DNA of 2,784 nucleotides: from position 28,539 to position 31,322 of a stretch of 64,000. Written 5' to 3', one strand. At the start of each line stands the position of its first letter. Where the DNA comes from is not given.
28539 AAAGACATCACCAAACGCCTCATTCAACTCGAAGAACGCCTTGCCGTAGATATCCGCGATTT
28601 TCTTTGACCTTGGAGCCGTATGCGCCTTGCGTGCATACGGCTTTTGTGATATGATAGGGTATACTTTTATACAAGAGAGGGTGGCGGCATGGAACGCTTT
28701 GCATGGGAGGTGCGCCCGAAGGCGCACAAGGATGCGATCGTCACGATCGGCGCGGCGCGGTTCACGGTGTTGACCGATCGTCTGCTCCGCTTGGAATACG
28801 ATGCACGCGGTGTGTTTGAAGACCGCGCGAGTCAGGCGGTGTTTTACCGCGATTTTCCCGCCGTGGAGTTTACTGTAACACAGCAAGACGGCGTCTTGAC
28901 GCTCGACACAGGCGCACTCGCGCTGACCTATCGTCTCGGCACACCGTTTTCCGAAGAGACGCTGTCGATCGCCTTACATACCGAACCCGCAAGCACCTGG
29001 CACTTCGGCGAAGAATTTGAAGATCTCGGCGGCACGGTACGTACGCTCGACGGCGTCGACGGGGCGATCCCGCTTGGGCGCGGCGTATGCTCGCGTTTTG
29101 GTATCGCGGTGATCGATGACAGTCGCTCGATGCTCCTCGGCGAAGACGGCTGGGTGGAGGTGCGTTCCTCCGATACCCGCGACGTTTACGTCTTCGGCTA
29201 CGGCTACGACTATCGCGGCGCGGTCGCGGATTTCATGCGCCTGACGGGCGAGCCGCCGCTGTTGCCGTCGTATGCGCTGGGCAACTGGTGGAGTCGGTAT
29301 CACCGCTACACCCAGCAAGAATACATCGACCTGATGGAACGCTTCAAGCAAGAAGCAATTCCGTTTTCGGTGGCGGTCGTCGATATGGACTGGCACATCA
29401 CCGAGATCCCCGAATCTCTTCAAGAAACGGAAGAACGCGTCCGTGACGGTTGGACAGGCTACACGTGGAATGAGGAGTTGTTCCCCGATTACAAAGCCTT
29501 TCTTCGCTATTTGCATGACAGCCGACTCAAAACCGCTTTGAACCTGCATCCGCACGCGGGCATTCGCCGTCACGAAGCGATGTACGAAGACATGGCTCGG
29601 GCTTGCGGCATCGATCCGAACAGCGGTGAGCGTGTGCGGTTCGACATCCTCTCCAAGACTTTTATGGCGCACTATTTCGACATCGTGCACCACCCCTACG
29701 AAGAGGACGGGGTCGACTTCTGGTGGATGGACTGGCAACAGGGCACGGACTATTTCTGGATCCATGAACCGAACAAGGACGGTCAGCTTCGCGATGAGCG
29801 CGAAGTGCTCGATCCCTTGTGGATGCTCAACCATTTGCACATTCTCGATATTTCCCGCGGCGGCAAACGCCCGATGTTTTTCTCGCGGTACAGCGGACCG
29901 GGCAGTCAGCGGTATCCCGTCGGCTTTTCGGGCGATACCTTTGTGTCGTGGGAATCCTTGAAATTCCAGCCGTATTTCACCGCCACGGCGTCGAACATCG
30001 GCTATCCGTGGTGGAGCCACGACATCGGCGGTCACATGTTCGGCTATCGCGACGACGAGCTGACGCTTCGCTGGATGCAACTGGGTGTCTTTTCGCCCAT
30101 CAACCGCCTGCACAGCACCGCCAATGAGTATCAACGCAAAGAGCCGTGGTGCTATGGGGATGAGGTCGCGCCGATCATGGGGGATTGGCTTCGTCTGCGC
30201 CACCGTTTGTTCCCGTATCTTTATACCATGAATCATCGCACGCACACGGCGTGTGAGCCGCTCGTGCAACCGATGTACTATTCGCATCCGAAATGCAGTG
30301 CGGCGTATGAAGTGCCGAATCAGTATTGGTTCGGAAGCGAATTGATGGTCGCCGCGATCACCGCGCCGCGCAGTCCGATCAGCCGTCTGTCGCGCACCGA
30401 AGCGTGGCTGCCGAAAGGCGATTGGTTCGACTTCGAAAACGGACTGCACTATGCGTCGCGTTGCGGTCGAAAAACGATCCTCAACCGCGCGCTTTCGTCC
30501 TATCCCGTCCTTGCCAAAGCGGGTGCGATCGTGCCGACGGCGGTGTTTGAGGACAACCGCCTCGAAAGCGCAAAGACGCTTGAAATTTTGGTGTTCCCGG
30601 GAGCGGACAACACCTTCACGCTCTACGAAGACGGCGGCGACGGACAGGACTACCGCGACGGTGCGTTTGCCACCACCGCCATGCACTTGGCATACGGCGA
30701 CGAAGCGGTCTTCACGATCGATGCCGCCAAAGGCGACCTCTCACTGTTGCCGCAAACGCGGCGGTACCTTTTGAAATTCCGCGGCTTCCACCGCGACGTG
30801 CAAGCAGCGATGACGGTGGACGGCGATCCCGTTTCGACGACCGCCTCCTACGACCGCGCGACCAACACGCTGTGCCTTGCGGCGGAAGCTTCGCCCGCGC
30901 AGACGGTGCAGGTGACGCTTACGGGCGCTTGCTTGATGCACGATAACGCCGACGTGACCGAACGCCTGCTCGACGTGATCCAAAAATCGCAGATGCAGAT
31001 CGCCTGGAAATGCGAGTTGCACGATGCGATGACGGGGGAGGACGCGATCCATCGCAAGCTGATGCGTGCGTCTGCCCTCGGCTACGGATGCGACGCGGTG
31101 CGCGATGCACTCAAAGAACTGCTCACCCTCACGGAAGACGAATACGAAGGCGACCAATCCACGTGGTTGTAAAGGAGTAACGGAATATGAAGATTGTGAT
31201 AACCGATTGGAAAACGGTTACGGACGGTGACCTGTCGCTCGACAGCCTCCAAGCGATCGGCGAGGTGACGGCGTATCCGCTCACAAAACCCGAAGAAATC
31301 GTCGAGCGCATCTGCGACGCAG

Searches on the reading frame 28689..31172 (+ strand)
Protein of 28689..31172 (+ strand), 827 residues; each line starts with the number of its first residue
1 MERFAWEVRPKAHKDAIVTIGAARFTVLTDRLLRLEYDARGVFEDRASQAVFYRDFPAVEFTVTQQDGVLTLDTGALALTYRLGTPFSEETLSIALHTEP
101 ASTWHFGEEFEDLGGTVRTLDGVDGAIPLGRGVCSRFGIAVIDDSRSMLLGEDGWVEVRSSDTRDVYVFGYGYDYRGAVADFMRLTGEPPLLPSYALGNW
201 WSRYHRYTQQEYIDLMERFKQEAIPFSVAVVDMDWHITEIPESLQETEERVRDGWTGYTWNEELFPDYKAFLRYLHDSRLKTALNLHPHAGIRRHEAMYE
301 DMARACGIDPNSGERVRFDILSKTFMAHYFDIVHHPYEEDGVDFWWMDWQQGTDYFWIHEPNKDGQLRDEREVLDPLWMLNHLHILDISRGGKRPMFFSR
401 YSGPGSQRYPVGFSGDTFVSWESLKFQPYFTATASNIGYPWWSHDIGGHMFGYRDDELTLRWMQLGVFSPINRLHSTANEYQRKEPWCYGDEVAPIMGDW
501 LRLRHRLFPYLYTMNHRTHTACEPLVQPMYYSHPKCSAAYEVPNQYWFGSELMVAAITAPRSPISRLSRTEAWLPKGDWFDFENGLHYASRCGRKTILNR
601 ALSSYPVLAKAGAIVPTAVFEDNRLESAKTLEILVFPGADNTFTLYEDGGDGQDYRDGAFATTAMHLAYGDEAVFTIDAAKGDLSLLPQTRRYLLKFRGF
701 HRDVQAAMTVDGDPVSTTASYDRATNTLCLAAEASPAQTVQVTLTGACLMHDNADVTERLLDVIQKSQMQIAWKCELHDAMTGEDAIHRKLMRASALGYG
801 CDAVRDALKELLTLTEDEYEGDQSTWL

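Call 9: search_protein_families(library=pfam, proteins=[window:28689-31172:+], max_evalue=0.001)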
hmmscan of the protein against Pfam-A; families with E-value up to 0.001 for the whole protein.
window:28689-31172:+ (827 aa): 3 families
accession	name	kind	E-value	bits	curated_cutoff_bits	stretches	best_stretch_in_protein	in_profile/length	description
PF01055.32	Glyco_hydro_31_2nd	-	3.8e-63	214.3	23.5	1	189-514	1-328/328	Glycosyl hydrolases family 31 TIM-barrel domain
PF17137.9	DUF5110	-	3.8e-16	59.3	27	1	630-699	1-70/71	Domain of unknown function (DUF5110)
PF21365.3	Glyco_hydro_31_3rd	-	2.2e-15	57.3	24.4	1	523-615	2-87/87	Glycosyl hydrolase family 31 C-terminal domain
